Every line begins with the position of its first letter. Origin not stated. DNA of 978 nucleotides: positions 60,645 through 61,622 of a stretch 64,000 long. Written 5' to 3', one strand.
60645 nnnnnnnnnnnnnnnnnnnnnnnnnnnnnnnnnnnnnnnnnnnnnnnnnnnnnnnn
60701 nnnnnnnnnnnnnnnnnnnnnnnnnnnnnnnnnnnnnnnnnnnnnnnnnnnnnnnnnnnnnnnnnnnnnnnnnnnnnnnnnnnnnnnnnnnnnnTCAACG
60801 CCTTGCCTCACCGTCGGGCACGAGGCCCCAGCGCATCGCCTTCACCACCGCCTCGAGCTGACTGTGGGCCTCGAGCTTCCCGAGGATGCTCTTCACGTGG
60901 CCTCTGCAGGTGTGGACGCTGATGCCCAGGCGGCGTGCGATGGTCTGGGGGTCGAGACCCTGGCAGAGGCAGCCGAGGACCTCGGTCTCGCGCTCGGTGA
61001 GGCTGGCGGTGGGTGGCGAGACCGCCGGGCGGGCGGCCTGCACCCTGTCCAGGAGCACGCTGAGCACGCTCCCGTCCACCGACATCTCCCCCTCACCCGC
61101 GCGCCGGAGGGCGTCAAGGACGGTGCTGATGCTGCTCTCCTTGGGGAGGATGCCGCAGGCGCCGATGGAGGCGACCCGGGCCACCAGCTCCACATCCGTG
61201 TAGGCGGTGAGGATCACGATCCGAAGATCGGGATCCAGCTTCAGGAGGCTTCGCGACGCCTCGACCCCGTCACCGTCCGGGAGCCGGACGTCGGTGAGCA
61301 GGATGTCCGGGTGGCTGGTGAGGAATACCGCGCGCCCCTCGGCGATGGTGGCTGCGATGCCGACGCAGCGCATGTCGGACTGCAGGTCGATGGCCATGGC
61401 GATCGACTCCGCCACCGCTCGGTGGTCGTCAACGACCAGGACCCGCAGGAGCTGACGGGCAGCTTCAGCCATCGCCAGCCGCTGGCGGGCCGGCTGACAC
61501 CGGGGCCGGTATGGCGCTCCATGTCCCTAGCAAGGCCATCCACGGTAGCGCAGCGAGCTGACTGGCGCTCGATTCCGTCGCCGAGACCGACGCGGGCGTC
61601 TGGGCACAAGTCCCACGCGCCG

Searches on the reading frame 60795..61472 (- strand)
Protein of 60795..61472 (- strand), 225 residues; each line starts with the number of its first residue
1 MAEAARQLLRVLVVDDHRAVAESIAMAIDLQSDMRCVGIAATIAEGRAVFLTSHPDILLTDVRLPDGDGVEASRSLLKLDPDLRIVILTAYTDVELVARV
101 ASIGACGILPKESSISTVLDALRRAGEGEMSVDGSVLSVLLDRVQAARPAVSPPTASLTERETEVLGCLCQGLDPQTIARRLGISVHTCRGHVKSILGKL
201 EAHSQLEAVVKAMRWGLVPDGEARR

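Call 55: search_protein_families(library=pfam, proteins=[window:60795-61472:-], max_evalue=0.00001)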
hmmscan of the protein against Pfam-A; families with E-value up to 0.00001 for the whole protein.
window:60795-61472:- (225 aa): 2 families
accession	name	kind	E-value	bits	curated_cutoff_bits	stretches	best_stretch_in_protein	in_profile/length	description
PF00072.30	Response_reg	-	2.2e-20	73.3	30.2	1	11-122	1-110/111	Response regulator receiver domain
PF00196.25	GerE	-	2.4e-14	53.1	23.5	1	157-212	2-57/57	Bacterial regulatory proteins, luxR family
